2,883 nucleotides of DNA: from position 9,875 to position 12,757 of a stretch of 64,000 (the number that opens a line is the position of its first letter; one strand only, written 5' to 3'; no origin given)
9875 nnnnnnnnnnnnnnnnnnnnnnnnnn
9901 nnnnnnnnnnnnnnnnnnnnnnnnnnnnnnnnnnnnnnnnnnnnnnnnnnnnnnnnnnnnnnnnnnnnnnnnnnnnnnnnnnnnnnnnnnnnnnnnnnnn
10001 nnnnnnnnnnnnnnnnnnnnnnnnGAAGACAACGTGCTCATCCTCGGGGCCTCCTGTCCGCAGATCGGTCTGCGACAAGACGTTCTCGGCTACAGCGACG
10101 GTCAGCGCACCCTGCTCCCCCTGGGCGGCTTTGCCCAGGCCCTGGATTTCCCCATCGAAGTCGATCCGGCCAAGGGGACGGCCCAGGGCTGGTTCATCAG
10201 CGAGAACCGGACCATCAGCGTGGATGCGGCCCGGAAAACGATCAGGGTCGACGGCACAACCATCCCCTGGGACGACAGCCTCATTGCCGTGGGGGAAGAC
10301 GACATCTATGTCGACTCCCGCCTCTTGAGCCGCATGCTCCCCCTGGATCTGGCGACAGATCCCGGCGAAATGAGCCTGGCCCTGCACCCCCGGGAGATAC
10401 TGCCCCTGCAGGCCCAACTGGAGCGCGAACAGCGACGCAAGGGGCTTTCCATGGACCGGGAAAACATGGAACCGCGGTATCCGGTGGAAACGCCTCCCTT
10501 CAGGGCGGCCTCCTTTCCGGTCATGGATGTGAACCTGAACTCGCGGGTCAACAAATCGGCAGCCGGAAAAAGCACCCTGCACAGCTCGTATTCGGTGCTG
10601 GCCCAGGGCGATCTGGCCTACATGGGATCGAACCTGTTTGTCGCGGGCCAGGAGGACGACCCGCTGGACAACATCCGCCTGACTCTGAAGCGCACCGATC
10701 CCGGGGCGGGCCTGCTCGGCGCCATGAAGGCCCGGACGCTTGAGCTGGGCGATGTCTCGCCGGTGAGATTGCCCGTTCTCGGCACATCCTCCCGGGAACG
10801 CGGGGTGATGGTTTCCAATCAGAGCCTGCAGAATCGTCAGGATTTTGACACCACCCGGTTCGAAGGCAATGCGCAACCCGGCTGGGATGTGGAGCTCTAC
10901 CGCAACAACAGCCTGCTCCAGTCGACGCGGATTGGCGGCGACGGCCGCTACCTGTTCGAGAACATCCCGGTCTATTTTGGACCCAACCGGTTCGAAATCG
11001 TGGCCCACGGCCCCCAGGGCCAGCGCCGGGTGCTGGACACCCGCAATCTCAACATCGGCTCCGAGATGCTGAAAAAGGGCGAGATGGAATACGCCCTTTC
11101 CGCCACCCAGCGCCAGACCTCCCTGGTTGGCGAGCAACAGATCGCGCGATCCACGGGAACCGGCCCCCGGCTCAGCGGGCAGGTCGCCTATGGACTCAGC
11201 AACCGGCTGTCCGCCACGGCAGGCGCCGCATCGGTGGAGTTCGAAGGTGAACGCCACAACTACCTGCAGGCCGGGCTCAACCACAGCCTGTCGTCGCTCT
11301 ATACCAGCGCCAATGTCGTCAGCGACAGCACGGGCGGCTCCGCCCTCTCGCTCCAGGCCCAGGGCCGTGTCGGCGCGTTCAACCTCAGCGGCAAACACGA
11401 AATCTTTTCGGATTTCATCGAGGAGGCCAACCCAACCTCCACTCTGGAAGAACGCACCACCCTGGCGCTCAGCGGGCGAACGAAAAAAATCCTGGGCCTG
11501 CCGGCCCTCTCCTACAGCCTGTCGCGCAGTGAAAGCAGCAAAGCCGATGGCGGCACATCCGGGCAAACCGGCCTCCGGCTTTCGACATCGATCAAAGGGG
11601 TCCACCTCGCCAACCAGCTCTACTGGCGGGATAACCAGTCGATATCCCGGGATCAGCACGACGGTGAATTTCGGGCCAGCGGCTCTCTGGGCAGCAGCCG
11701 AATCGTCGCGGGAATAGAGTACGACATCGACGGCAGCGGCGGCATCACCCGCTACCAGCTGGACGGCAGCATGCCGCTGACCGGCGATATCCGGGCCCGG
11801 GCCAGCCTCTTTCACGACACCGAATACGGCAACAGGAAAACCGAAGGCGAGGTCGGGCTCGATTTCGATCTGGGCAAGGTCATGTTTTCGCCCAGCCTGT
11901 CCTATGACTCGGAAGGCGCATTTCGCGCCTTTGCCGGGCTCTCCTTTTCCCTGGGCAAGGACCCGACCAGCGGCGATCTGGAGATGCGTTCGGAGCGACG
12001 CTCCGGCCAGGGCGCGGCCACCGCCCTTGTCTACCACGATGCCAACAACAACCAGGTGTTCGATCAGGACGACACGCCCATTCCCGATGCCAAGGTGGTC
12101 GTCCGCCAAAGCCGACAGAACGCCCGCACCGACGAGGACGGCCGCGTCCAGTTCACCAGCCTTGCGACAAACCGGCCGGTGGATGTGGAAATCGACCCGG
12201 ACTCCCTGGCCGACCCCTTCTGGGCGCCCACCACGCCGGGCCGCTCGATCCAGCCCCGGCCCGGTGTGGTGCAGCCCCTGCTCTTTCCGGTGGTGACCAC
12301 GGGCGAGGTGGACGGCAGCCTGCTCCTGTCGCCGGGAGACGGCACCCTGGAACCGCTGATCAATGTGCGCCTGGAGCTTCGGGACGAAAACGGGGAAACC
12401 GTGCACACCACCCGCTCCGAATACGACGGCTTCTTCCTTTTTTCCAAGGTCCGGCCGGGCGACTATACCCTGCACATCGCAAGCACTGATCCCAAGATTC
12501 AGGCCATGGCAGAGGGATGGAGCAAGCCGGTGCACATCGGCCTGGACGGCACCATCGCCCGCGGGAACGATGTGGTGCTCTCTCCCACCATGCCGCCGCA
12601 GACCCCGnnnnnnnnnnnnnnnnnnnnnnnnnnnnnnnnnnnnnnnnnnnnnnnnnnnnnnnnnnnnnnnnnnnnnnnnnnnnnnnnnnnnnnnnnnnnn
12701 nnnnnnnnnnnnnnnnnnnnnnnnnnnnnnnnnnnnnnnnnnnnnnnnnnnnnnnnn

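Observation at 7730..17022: Convergent two-operon locus for an uncharacterised DUF4402-type chaperone-usher pilus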

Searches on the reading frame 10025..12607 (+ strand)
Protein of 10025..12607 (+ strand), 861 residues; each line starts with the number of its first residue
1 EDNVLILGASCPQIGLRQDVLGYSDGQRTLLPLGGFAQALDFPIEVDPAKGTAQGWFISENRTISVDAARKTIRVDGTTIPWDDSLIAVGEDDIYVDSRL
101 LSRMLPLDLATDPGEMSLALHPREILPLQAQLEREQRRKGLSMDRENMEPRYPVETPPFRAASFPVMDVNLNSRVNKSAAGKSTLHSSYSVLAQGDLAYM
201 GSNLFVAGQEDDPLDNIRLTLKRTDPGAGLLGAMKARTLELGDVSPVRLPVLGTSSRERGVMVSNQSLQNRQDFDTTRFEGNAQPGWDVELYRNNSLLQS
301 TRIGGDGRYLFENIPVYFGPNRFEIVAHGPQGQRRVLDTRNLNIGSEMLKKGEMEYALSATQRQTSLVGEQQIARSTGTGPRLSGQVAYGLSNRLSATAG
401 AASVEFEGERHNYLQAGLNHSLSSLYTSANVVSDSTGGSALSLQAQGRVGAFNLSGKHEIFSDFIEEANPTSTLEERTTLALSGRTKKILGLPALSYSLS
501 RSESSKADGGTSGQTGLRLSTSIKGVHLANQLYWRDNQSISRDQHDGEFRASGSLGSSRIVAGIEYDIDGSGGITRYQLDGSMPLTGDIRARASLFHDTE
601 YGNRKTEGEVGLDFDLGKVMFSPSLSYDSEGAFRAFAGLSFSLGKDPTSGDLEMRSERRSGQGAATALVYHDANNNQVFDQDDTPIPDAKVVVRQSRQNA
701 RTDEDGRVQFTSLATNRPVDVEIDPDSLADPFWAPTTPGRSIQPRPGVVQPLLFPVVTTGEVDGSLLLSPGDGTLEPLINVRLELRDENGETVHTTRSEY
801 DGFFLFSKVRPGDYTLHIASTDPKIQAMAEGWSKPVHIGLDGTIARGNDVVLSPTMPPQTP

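Call 38: predict_structure(alignment_id=A2)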
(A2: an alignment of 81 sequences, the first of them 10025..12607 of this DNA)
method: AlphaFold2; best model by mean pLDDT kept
length: 861 residues; sequences in the alignment: 81
mean_pLDDT: 91.6   pTM: 0.79
mean pLDDT of the five models: 91.6, 90.9, 90.6, 90.4, 89.6
residues with pLDDT >= 90: 667; 70-90: 151; 50-70: 29; < 50: 14
segments of 3 or more residues with pLDDT < 50: 140-147, 858-861
pLDDT, mean of each block of 10 residues (from residue 1): 84 86 93 95 96 96 96 96 95 97 96 91 92 69 54 95 97 95 96 98 96 91 95 96 92 82 89 80 94 90 92 89 91 87 83 96 75 61 96 96 92 96 92 94 94 95 87 91 91 91 92 95 93 89 87 92 90 88 95 95 92 97 97 97 94 95 96 96 98 94 97 92 97 96 96 97 96 93 97 97 97 96 92 95 93 68 46
secondary structure, 60 per line:
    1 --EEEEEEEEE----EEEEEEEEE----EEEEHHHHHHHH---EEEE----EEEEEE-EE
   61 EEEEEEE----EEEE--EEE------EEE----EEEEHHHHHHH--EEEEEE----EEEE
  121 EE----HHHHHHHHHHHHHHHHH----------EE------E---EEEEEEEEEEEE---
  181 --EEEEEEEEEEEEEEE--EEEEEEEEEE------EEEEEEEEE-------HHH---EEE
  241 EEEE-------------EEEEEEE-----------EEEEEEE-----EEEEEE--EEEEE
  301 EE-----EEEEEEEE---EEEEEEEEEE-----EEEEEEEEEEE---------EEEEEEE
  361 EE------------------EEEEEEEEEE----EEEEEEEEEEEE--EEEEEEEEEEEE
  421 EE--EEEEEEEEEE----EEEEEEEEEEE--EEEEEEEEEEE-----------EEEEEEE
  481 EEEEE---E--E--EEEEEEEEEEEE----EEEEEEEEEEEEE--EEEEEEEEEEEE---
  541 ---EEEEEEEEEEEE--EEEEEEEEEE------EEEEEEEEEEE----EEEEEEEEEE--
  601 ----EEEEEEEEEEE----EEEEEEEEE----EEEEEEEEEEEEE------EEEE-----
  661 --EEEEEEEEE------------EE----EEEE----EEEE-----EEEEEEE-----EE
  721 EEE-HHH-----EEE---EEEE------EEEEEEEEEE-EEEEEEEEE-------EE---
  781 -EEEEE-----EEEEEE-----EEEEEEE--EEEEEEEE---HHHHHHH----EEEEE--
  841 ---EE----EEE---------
elements in order (helices of 4 or more, strands of 3 or more residues): E3-11 E16-24 E29-32 H33-40 E44-47 E52-57 E59-67 E72-75 E78-80 E87-89 E94-97 H98-104 E107-112 E117-122 H127-143 E166-177 E183-197 E200-209 E216-224 E238-244 E258-264 E276-282 E288-293 E296-302 E308-315 E319-328 E334-344 E354-362 E381-390 E395-406 E409-422 E425-434 E439-449 E452-462 E474-485 E495-506 E511-523 E526-537 E544-555 E558-567 E574-584 E589-598 E605-615 E620-628 E633-645 E652-655 E663-671 E690-693 E698-701 E707-713 E719-723 E733-735 E739-742 E749-758 E760-768 E782-786 E792-797 E803-809 E812-819 H823-829 E834-838 E850-852
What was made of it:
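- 9488..13375 (+): Outer-membrane usher homologue (1295 aa). It consists of an N-terminal extension, an NTD, a barrel of 24 counted strand elements with a plug, two C-terminal beta-sandwich domains, a Pro-rich linker and SPOR. AF2 model of aa 180-1040, pLDDT 91.6 (call 38).
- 10520..11959 (+): Translocation barrel (aa ~345-824). The DSSP element list of the model gives 6 strands, then the plug, then 18 strands. Secondary-structure elements of the model (call 38).
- On Chaperone-usher pathway (general): AF2 model pLDDT 91.6, with 6 + 6 (plug) + 18 strand elements in the DSSP list (call 38).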

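Call 40: fold_search(model_id=the predicted structure, library=pdb)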
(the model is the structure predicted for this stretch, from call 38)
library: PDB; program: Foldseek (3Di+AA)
matches with E <= 10: 987; with E <= 0.001: 155
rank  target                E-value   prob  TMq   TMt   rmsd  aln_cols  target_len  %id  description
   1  3rfz_B                1.3e-29  1.00  0.45  0.49  24.1       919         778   11  Crystal structure of the FimD usher bound to its cognate FimC:FimH substrate (released 2011-06-01)
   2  9fw9_D                9.9e-29  1.00  0.46  0.56  16.4       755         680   12  Cryo-EM structure of the type 1 pilus assembly platform as part of the FimA-bound chaperone-usher pilus complex (FimDH (released 2025-06-04)
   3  9fy9_D                2.2e-28  1.00  0.44  0.54  15.7       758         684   12  Cryo-EM structure of the type 1 chaperone-usher pilus FimD-tip complex (FimDHGFC) - Conformer 1 (released 2025-06-04)
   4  9bog_D                2.9e-28  1.00  0.45  0.48  23.7       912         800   11  Structural basis for adhesin secretion by the outer-membrane usher in type 1 pili (released 2024-10-09)
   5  3rfz_E                8.4e-28  1.00  0.44  0.48  24.4       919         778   12  Crystal structure of the FimD usher bound to its cognate FimC:FimH substrate (released 2011-06-01)
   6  9fxs_D                9.7e-26  1.00  0.43  0.54  15.9       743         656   12  Cryo-EM structure of the type 1 pilus complex including pilus rod and FimI-bound assembly platform after incorporation (released 2025-06-04)
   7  9fx8_D                1.2e-25  1.00  0.45  0.56  15.4       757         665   11  Cryo-EM structure of the FimI-bound type 1 pilus assembly platform complex - Local refinement (released 2025-06-04)
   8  6e14_D                1.3e-25  1.00  0.43  0.46  25.1       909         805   11  Handover mechanism of the growing pilus by the bacterial outer membrane usher FimD (released 2018-10-17)
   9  7lhg_C                1.6e-25  1.00  0.43  0.46  23.4       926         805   14  Cryo-EM structure of E. coli P pilus tip assembly intermediate PapC-PapD-PapK-PapG in the first conformation (released 2021-08-11)
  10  7lhh_C                3.6e-24  1.00  0.43  0.45  18.7       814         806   15  Cryo-EM structure of E. coli P pilus tip assembly intermediate PapC-PapD-PapK-PapG in the second conformation (released 2021-08-11)
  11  9fxb_D                3.6e-23  1.00  0.42  0.54  16.1       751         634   11  Cryo-EM structure of the type 1 pilus assembly platform as part of the FimI-bound chaperone-usher pilus complex (FimDH (released 2025-06-04)
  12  7lhi_C                5.2e-19  1.00  0.45  0.52  21.6       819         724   14  Cryo-EM structure of E. coli P pilus tip assembly intermediate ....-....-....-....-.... (released 2021-08-11)
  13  6cd2_C                1.6e-18  1.00  0.36  0.41  11.0       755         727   13  Crystal structure of the PapC usher bound to the chaperone-adhesin PapD-PapG (released 2018-10-03)
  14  2vqi_B                6.7e-18  1.00  0.33  0.51   9.4       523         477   15  Structure of the P pilus usher (PapC) translocation pore (released 2008-05-27)
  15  2vqi_A                3.9e-17  1.00  0.32  0.51   9.5       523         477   14  Structure of the P pilus usher (PapC) translocation pore (released 2008-05-27)
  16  3ohn_A                2.5e-16  1.00  0.35  0.57   9.1       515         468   12  Crystal structure of the FimD translocation domain (released 2011-06-01)
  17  3ohn_B                9.7e-16  1.00  0.33  0.55   9.3       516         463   11  Crystal structure of the FimD translocation domain (released 2011-06-01)
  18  3fip_A                1.3e-15  1.00  0.30  0.52   9.5       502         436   14  Crystal structure of Usher PapC translocation pore (released 2009-09-08)
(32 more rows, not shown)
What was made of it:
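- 10520..11959 (+): Foldseek matches to the PapC and FimD translocation-domain structures 2vqi, 3ohn and 3fip (call 40).
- The usher model has pLDDT 91.6 and matches FimD and PapC exclusively at the top, about 20 orders of magnitude ahead of other barrels (calls 38, 40).
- Tried and rejected: Those matches are about 20 orders of magnitude weaker than FimD and PapC (call 40).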

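Call 57: find_related_loci(query=A2, collection=genome_contigs, flank=7000)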
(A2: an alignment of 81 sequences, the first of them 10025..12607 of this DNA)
Query A2 (861 aa) in genome_contigs; peptide patterns used: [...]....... (x = any residue, [..] = any of these).
370 stretches matched a pattern; 356 encode a relative of the query (tblastn E <= 1e-3); the best 80 are kept; 80 distinct loci.
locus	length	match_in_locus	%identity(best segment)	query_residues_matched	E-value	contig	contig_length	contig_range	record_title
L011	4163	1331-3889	52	1-852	0e+0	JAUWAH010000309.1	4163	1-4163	MAG: Desulfobulbus sp. isolate CSMAG_1289 CSMAG_1289_k141_1082357_length_4163_cov_4.0000, whole genome shotgun sequence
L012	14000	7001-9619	51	1-861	0e+0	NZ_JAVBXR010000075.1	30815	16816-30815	MAG: Desulfobulbus sp. isolate GS12 922, whole genome shotgun sequence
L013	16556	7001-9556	45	1-853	0e+0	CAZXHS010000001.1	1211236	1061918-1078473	MAG TPA_asm: uncultured Desulfobulbus sp. isolate SRP220891_co1_493 genome assembly, contig: NODE_1_length_1211236_cov_1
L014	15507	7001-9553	51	1-852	0e+0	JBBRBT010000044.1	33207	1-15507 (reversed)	MAG: Desulfobulbales bacterium isolate Co_metawrap_2357 Cmw_2357_k141_28690001_length_33207_cov_9.9978, whole genome sho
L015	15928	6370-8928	36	2-852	5e-168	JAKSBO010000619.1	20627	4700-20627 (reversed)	MAG: Desulfobacterales bacterium isolate MAG.189 k141_3158995, whole genome shotgun sequence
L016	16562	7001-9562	34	5-856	8e-159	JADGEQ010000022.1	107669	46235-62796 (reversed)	MAG: Desulfobacteraceae bacterium isolate BB40 NODE_157_length_107669_cov_8.700958, whole genome shotgun sequence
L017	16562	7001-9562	34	5-856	9e-161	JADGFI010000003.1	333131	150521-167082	MAG: Desulfobacteraceae bacterium isolate OB14 NODE_3_length_333131_cov_8.743369, whole genome shotgun sequence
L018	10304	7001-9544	32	1-851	7e-124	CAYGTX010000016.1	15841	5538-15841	MAG TPA_asm: uncultured Rickettsiales bacterium isolate ERP117304_co1_49 genome assembly, contig: NODE_3669_length_15841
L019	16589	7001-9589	32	1-857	9e-122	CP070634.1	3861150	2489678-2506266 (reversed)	MAG: Rhodospirillales bacterium isolate bin96 chromosome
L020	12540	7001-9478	33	1-822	2e-120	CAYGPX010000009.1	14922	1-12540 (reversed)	MAG TPA_asm: uncultured Rickettsiales bacterium isolate ERP117304_co1_228 genome assembly, contig: NODE_3947_length_1492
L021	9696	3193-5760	30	1-857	8e-114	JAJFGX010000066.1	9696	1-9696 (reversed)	MAG: Alphaproteobacteria bacterium isolate OFTM170 OFTM170_65, whole genome shotgun sequence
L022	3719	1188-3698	32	1-855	5e-115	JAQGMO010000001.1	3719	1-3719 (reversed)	MAG: Herminiimonas sp. isolate RYN_563 scaffold_358780, whole genome shotgun sequence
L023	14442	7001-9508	31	1-854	6e-110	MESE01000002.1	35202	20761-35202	MAG: Burkholderiales bacterium RIFCSPLOWO2_02_FULL_57_36 rifcsplowo2_02_scaffold_1000, whole genome shotgun sequence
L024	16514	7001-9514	30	1-857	6e-110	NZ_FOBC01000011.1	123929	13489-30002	Halomonas daqiaonensis strain CGMCC 1.9150, whole genome shotgun sequence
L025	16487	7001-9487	30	5-852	8e-110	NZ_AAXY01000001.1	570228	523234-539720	Marinobacter sp. ELB17 1101232001194, whole genome shotgun sequence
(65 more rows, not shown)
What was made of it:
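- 10850..11056 (+): Plug-like six-strand insert between barrel strands 6 and 7 (aa ~455-523). It contains the family signature GWDVELY. The signature served as the search pattern in call 57.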

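Call 60: search_protein_representatives(alignment_id=A2)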
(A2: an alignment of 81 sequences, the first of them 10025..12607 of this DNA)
Query: 81 sequences, 1058 profile positions. Proteins with E-value up to 0.001 (for the whole library): 26410; up to 1e-10: 11615; up to 1e-30: 4655. The best 150 are listed.
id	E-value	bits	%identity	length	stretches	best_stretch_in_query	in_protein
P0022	0.0e+00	1370.9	-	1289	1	3-1056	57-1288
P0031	0.0e+00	1367.1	-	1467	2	3-1036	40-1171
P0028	0.0e+00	1357.2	-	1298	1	3-1057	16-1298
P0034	0.0e+00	1292.4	-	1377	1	4-1056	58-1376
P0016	0.0e+00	1256.4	-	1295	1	27-1055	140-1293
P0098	0.0e+00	1252.8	-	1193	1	4-1056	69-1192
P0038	0.0e+00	1248.6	-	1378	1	25-1057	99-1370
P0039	0.0e+00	1245.8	-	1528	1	3-939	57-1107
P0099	0.0e+00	1243.9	-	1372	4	43-905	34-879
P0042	0.0e+00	1217.1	-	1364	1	3-1056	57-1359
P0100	0.0e+00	1189.8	-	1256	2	25-1023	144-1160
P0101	0.0e+00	1188.2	-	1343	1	25-1056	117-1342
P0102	0.0e+00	1180.2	-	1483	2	9-1049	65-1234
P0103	0.0e+00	1177.0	-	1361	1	25-1028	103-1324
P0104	0.0e+00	1176.7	-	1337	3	28-1016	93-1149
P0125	0.0e+00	1040.0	-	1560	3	7-1020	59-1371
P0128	0.0e+00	1031.2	-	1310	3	22-1018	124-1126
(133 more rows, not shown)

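Call 65: search_protein_families(library=pfam, alignment_id=A5, max_evalue=10)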
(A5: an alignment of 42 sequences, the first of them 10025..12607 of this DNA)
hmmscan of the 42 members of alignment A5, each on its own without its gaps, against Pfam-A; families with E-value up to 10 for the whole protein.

A. member 1, window:10025-12607:+ (861 aa): 12 families
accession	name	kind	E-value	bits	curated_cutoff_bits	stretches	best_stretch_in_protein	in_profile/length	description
PF13620.12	CarboxypepD_reg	-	3.8e-17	62.9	32.3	3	677-721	5-52/82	Carboxypeptidase regulatory-like domain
PF17210.9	SdrD_B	-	1.4e-12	48.2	29.7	2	778-821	24-67/112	SdrD B-like domain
PF07833.16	Cu_amine_oxidN1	-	2.3e-07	31.2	24.2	1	19-115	10-103/108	Copper amine oxidase N-terminal domain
PF17802.7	SpaA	-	1.4e-06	28.7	23.1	1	774-816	12-56/91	Prealbumin-like fold domain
PF13715.12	CarbopepD_reg_2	-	2e-05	25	32.2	1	677-715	4-43/88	CarboxypepD_reg-like domain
PF11974.14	bMG3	-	0.00086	19.7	34.9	1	774-809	24-59/103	Bacterial alpha-2-macroglobulin MG3 domain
PF24025.1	Ig_DR_A0283-like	-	0.012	16.4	27.1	1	781-828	26-72/102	DR_A0283-like, Ig-like domain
PF09430.16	EMC7_beta-sandw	-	0.04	14.6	26.6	1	782-822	13-49/122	ER membrane protein complex subunit 7, beta-sandwich domain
PF24421.1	Ig_J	-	0.048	14.2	29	1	780-824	44-88/104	Tip attachment protein J, Ig-like domain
PF17789.7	MG4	-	0.087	13.5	24.7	1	678-712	22-60/95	Macroglobulin domain MG4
PF07495.19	Y_Y_Y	-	0.11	12.8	26.6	1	789-825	18-51/65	Y_Y_Y domain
PF02369.22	Big_1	-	0.22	12.1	34.9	1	678-712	25-66/93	Bacterial Ig-like domain (group 1)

B. families by the number of members that match (of 42 scanned): 35 families (the first 25 are shown)
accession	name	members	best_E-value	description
PF13620.12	CarboxypepD_reg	41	3.8e-17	Carboxypeptidase regulatory-like domain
PF17210.9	SdrD_B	38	1.1e-14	SdrD B-like domain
PF17802.7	SpaA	29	8.4e-08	Prealbumin-like fold domain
PF13715.12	CarbopepD_reg_2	16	2e-05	CarboxypepD_reg-like domain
PF07833.16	Cu_amine_oxidN1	13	2.3e-07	Copper amine oxidase N-terminal domain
PF22898.2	NOMO1-like_1st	8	0.00094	BOS complex subunit NOMO1-like, first beta sandwich domain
PF11974.14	bMG3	7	2.1e-05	Bacterial alpha-2-macroglobulin MG3 domain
PF09430.16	EMC7_beta-sandw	6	0.0081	ER membrane protein complex subunit 7, beta-sandwich domain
PF07210.18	DUF1416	3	2.5e-06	Protein of unknown function (DUF1416)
PF24025.1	Ig_DR_A0283-like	3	0.012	DR_A0283-like, Ig-like domain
PF01476.26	LysM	1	1.8e-07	LysM domain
PF09912.14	DUF2141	1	0.00038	Uncharacterized protein conserved in bacteria (DUF2141)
PF05036.18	SPOR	1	0.00058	SPOR domain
PF15714.11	SpoVT_C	1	0.0099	Stage V sporulation protein T C-terminal, transcription factor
PF25513.1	P2_C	1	0.014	Viral coat protein P2 C-terminal domain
PF00577.26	Usher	1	0.03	Outer membrane usher protein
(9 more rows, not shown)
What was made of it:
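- On Classical/alternative CU clades (alpha, beta, gamma, kappa, pi): Usher is hit faintly (E 0.03) by 1 of 42 family members (call 65).
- Closest known: Archaic. Different: The ushers here fall outside PF00577 (call 65).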
